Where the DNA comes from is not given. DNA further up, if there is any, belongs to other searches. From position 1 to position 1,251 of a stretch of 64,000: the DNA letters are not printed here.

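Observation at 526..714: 63-bp tandem repeats encode the coiled coil of a WbdD-like terminating methyltransferase. Potentially a variable molecular ruler for glycan chain length.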

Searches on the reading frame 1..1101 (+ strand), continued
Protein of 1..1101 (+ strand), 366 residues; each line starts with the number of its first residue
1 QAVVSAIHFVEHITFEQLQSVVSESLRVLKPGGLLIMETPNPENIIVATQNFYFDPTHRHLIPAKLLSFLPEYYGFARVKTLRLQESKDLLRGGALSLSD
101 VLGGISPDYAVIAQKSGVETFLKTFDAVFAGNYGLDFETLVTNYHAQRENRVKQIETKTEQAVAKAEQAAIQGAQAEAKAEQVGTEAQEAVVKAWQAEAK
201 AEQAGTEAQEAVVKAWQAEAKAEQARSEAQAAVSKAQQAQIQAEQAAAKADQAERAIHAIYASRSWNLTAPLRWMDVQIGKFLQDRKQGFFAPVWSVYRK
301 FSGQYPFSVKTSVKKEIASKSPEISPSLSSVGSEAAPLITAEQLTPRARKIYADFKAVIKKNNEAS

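Call 56: predict_structure(alignment_id=A5)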
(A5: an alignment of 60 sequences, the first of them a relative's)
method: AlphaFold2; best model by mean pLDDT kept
length: 466 residues; sequences in the alignment: 60
mean_pLDDT: 78.0   pTM: 0.56
mean pLDDT of the five models: 78.0, 75.8, 75.6, 73.1, 72.9
residues with pLDDT >= 90: 179; 70-90: 142; 50-70: 83; < 50: 62
segments of 3 or more residues with pLDDT < 50: 301-312, 398-437
pLDDT, mean of each block of 10 residues (from residue 1): 75 86 94 96 96 98 97 93 97 98 96 94 99 95 58 67 90 97 75 66 66 97 95 72 80 90 91 87 74 60 41 54 71 78 81 78 71 77 64 49 39 39 39 49 86 92 78
secondary structure, 60 per line:
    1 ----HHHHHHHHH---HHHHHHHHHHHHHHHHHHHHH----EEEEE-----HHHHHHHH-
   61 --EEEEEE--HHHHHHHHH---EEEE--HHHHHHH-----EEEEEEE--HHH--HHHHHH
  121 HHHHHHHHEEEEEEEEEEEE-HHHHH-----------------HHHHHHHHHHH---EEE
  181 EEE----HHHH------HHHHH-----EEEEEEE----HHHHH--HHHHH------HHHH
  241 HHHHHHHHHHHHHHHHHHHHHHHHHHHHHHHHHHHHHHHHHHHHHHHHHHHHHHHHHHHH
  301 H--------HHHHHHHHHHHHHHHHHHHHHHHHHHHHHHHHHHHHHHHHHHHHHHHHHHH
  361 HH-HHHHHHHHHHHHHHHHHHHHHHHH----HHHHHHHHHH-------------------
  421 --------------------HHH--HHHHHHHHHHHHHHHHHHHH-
elements in order: H5-13 H17-37 E42-46 H52-59 E63-68 H71-79 E83-86 H89-95 E101-107 H115-128 E129-140 H142-146 H164-174 E178-183 H188-191 H198-202 E208-214 H219-223 H226-230 H237-301 H310-362 H364-387 H392-401 H446-465

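Call 58: fold_search(model_id=the predicted structure, library=pdb)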
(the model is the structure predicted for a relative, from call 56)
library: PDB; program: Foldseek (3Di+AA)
matches with E <= 10: 1935; with E <= 0.001: 1371
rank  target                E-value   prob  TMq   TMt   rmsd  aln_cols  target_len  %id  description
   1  3dli_A                6.7e-19  1.00  0.38  0.77   4.2       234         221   35  Crystal structure of a SAM dependent methyltransferase from Archaeoglobus fulgidus (released 2008-07-15)
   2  4mwz_B                2.0e-12  1.00  0.30  0.50   8.1       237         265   16  Crystal structure of N-methyl transferase from Plasmodium vivax complexed with S-adenosyl methionine, phosphate and am (released 2014-10-01)
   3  4mwz_A                2.0e-12  1.00  0.30  0.52   8.4       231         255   16  Crystal structure of N-methyl transferase from Plasmodium vivax complexed with S-adenosyl methionine, phosphate and am (released 2014-10-01)
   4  4iv0_B                2.0e-12  1.00  0.29  0.50   8.6       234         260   15  Crystal structure of N-methyl transferase from Plasmodium vivax complexed with S-adenosyl methionine and phosphate (released 2014-02-19)
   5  4iv0_A                2.4e-12  1.00  0.29  0.50   8.5       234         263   15  Crystal structure of N-methyl transferase from Plasmodium vivax complexed with S-adenosyl methionine and phosphate (released 2014-02-19)
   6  3l8d                  5.8e-12  1.00  0.30  0.62   6.0       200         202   24  Crystal structure of methyltransferase from Bacillus Thuringiensis (released 2010-01-12)
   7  8zc7_B                7.5e-12  1.00  0.30  0.48   7.7       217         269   18  Crystallographic analysis of MitM, which catalyzes the post-mitosane modification in mitomycin biosynthesis (released 2024-11-27)
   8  4iv8_A                7.9e-12  1.00  0.30  0.54   9.0       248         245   17  Crystal structure of N-methyl transferase from Plasmodium knowlesi complexed with S-adenosyl methionine (released 2014-02-19)
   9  5wp5_B                7.9e-12  1.00  0.28  0.28   8.8       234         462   18  Arabidopsis thaliana phosphoethanolamine N-methyltransferase 2 (AtPMT2) in complex with SAH (released 2017-11-15)
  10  8zc8_A                1.7e-11  1.00  0.31  0.49   8.6       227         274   18  The structure of MitM and mitomycin A with SAH in mitomycin (released 2024-11-27)
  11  8zc7_A                1.8e-11  1.00  0.30  0.50   7.2       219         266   19  Crystallographic analysis of MitM, which catalyzes the post-mitosane modification in mitomycin biosynthesis (released 2024-11-27)
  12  4krh_A                2.0e-11  1.00  0.30  0.33   8.2       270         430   15  SeMet Haemonchus contortus Phosphoethanolamine N-methyltransferase 2 in complex with S-adenosyl-L-methionine (released 2013-09-25)
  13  4ine_B                2.5e-11  1.00  0.29  0.31   8.4       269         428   16  Crystal structure of N-methyl transferase (PMT-2) from Caenorhabditis elegant complexed with S-adenosyl homocysteine a (released 2014-01-15)
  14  1wzn_A                2.6e-11  1.00  0.31  0.56   7.5       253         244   18  Crystal Structure of the SAM-dependent methyltransferase from Pyrococcus horikoshii OT3 (released 2006-03-14)
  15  6uv6_C                2.6e-11  1.00  0.28  0.47   7.5       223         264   19  AtmM with bound rebeccamycin analogue (released 2020-11-25)
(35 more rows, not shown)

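Call 59: find_related_loci(query=A5, collection=genome_contigs, flank=3000)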
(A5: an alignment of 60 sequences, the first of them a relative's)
Query A5 (466 aa) in genome_contigs; peptide patterns used: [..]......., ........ (x = any residue, [..] = any of these).
600 stretches matched a pattern (row limit reached: there are more); 559 encode a relative of the query (tblastn E <= 1e-3); the best 80 are kept; 80 distinct loci.
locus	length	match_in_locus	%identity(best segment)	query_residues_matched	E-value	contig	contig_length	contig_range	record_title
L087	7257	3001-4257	45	1-464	4e-115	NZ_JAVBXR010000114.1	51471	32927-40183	MAG: Desulfobulbus sp. isolate GS12 516, whole genome shotgun sequence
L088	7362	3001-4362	44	1-466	4e-115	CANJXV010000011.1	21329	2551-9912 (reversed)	MAG: Comamonadaceae bacterium isolate RH-23may17-808 genome assembly, contig: RH-23may17-C18042, whole genome shotgun se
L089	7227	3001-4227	45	1-464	2e-114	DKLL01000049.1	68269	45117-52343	MAG TPA_asm: Acinetobacter sp. UBA6641 UBA6641_contig_980, whole genome shotgun sequence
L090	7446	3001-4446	39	5-464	4e-106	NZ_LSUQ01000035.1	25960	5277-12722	Ferroacidibacillus organovorans strain SLC66 contig0035, whole genome shotgun sequence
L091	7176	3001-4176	54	1-464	9e-106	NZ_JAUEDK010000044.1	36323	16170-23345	Crenobacter oryzisoli strain SG2303 Scaffold44, whole genome shotgun sequence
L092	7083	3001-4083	46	1-375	2e-103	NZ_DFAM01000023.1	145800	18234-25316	MAG: Acinetobacter sp. UBA3106 UBA3106_contig_80, whole genome shotgun sequence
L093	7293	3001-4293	40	1-455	4e-102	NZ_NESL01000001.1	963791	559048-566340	Limnohabitans sp. 2KL-1 LimC-2KL-1-C1, whole genome shotgun sequence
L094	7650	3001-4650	38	5-464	3e-102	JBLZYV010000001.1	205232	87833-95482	MAG: Comamonas sp. isolate S15_GT28BC2 NODE_8_length_205232_cov_8.618956, whole genome shotgun sequence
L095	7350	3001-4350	41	1-466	5e-102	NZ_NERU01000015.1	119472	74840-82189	Limnohabitans sp. WS1 LimC-WS1-C15, whole genome shotgun sequence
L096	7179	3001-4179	62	1-464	3e-101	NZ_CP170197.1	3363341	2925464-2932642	Sulfuriferula sp. GW1 chromosome, complete genome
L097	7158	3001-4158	45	1-403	5e-100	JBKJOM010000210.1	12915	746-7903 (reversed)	MAG: Ramlibacter sp. isolate ant_bin.412 k117_4817742, whole genome shotgun sequence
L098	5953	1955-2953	45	2-373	7e-100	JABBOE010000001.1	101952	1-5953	MAG: Proteobacteria bacterium isolate G2_65 NODE_59_length_101952_cov_7.02037, whole genome shotgun sequence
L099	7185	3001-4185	44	5-374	2e-99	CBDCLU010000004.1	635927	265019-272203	MAG: Burkholderiaceae bacterium isolate 3c42630a-7503-4aa3-b021-1f34c434a685 genome assembly, contig: contig_4, whole ge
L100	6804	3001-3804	56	2-274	6e-99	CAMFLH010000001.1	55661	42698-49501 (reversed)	MAG: uncultured Uliginosibacterium sp. isolate SRR12456162_bin.5_metaWRAP_v1.3_MAG genome assembly, contig: ERZ12289962.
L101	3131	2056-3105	49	1-354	4e-101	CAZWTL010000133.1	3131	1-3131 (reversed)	MAG TPA_asm: uncultured Syntrophaceae bacterium isolate SRP192927_co7_456 genome assembly, contig: NODE_84129_length_313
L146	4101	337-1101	54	1-255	7e-91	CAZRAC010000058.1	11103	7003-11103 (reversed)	MAG TPA_asm: uncultured Syntrophaceae bacterium isolate binchicken_co265_60 genome assembly, contig: NODE_8906_length_11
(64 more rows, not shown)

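Call 64: list_cluster_members(proteins=[P0004, P0016, P0021, P0052, P0062, P0063, P0003, P0036, P0041, P0061])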
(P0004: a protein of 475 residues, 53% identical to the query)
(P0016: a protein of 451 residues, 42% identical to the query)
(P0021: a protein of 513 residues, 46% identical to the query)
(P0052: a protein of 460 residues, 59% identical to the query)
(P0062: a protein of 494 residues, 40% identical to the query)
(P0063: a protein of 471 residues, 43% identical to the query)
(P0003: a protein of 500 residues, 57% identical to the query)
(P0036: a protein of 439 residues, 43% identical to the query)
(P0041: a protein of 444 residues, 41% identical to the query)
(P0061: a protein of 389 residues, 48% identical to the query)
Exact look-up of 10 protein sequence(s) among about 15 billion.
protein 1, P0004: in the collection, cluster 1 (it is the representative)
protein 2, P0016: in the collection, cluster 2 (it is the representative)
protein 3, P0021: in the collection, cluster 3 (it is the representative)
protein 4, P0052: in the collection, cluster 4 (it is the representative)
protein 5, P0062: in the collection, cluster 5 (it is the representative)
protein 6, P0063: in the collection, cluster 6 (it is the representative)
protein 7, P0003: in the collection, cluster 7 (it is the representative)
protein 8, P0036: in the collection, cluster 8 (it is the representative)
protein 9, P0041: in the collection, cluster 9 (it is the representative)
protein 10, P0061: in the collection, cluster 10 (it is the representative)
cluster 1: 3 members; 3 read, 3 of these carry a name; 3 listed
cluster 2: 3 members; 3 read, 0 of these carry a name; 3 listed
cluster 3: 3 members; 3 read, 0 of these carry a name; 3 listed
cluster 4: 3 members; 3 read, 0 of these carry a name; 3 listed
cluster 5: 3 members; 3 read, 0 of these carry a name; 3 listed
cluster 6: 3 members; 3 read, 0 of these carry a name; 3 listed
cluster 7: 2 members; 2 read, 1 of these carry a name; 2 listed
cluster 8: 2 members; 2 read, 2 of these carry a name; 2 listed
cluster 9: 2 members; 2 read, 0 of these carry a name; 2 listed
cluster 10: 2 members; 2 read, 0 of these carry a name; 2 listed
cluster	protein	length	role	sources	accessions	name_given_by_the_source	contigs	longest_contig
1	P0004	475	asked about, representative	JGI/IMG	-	SAM-dependent methyltransferase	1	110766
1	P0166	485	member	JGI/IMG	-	SAM-dependent methyltransferase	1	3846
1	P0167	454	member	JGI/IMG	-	SAM-dependent methyltransferase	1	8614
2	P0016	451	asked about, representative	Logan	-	-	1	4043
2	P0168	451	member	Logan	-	-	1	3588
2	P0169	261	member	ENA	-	-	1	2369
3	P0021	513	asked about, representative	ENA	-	-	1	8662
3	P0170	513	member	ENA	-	-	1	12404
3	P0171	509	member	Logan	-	-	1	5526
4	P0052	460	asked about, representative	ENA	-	-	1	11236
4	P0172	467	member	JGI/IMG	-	-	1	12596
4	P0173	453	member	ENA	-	-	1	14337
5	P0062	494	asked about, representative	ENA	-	-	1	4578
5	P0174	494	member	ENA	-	-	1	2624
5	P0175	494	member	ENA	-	-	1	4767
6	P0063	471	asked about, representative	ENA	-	-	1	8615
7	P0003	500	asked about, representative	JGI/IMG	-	SAM-dependent methyltransferase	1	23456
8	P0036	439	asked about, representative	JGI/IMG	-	O-antigen chain-terminating methyltransferase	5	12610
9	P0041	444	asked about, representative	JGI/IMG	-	-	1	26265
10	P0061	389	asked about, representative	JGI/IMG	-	-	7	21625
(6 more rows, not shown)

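Call 68: find_encoding_contigs(protein=P0052, flank=4000, max_places=2)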
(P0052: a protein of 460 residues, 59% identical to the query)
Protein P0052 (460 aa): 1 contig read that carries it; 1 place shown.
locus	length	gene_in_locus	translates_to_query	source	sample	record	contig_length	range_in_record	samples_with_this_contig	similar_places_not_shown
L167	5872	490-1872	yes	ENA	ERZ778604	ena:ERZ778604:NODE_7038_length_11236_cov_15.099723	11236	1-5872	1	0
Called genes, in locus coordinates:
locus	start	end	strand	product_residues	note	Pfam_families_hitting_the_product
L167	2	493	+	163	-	?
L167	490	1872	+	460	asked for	PF13489:Methyltransf_23, PF08241:Methyltransf_11, PF08242:Methyltransf_12, PF13649:Methyltransf_25, PF13847:Methyltransf_31 (weak)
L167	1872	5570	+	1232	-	PF13439:Glyco_transf_4 (faint), PF20706:GT4-conflict, PF00534:Glycos_transf_1, PF13692:Glyco_trans_1_4, PF00534:Glycos_transf_1, PF13692:Glyco_trans_1_4, PF00534:Glycos_transf_1, PF13692:Glyco_trans_1_4, +1 more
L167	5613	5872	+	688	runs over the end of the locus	-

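Call 69: find_encoding_contigs(protein=P0172, flank=4000, max_places=2)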
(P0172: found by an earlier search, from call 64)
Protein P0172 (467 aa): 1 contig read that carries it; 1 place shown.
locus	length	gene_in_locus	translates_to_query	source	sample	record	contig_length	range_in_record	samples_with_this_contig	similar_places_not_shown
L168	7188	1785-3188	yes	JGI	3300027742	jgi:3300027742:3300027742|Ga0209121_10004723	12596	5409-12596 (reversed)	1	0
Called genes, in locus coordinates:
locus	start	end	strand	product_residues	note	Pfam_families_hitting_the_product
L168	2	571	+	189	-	?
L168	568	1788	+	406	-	PF00005:ABC_tran, PF14524:Wzt_C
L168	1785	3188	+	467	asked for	PF13489:Methyltransf_23, PF08241:Methyltransf_11, PF08242:Methyltransf_12, PF13649:Methyltransf_25, PF13847:Methyltransf_31 (weak)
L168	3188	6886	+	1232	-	PF13439:Glyco_transf_4 (faint), PF20706:GT4-conflict, PF00534:Glycos_transf_1, PF13692:Glyco_trans_1_4, PF00534:Glycos_transf_1, PF13692:Glyco_trans_1_4, PF00534:Glycos_transf_1, PF13692:Glyco_trans_1_4, +1 more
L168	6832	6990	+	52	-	-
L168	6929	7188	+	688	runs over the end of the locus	-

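Call 70: find_encoding_contigs(protein=P0173, flank=4000, max_places=2)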
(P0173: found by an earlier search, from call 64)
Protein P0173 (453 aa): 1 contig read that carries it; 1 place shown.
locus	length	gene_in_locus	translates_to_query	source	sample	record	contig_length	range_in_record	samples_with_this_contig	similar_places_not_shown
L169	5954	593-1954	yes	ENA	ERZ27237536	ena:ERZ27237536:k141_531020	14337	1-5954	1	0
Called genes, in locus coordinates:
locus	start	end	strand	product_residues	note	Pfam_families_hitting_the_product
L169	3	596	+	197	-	?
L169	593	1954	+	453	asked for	PF13489:Methyltransf_23, PF13649:Methyltransf_25, PF13847:Methyltransf_31 (weak), PF08241:Methyltransf_11, PF08242:Methyltransf_12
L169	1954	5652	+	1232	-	PF13439:Glyco_transf_4 (faint), PF20706:GT4-conflict, PF00534:Glycos_transf_1, PF13692:Glyco_trans_1_4, PF00534:Glycos_transf_1, PF13692:Glyco_trans_1_4, PF00534:Glycos_transf_1, PF13692:Glyco_trans_1_4, +1 more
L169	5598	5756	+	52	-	-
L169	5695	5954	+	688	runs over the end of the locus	-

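Call 72: find_encoding_contigs(protein=P0004, flank=3000, max_places=1)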
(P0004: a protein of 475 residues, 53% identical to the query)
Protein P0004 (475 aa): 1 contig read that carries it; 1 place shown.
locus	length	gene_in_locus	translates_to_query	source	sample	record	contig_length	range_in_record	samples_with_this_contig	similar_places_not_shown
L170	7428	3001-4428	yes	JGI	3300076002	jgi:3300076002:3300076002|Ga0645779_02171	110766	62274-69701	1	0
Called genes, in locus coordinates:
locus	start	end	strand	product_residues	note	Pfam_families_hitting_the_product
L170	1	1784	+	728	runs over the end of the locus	PF02878:PGM_PMM_I, PF02879:PGM_PMM_II, PF02880:PGM_PMM_III, PF01061:ABC2_membrane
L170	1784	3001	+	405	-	PF00005:ABC_tran, PF14524:Wzt_C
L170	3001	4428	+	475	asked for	PF13489:Methyltransf_23, PF07021:MetW (weak), PF08241:Methyltransf_11, PF08242:Methyltransf_12 (weak), PF13649:Methyltransf_25, PF13847:Methyltransf_31 (weak)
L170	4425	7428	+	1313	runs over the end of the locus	PF13579:Glyco_trans_4_4 (faint), PF20706:GT4-conflict (faint), PF00534:Glycos_transf_1, PF13524:Glyco_trans_1_2 (weak), PF13692:Glyco_trans_1_4, PF13439:Glyco_transf_4 (weak), PF13692:Glyco_trans_1_4, PF00534:Glycos_transf_1 (weak)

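Call 73: find_encoding_contigs(protein=P0167, flank=3000, max_places=1)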
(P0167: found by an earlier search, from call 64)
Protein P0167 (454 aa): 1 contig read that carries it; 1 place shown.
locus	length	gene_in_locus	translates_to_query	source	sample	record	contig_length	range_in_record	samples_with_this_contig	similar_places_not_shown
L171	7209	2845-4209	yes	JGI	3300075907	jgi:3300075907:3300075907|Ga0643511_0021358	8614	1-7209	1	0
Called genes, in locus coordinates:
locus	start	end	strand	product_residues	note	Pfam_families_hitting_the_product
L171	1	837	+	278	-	?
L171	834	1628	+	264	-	PF01061:ABC2_membrane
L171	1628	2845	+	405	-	PF00005:ABC_tran, PF14524:Wzt_C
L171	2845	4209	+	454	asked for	PF13489:Methyltransf_23, PF07021:MetW (weak), PF13847:Methyltransf_31 (weak), PF08241:Methyltransf_11, PF08242:Methyltransf_12 (weak), PF13649:Methyltransf_25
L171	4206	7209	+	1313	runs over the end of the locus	PF13579:Glyco_trans_4_4 (faint), PF20706:GT4-conflict (faint), PF00534:Glycos_transf_1, PF13524:Glyco_trans_1_2 (weak), PF13692:Glyco_trans_1_4, PF13439:Glyco_transf_4 (weak), PF13692:Glyco_trans_1_4, PF00534:Glycos_transf_1 (weak)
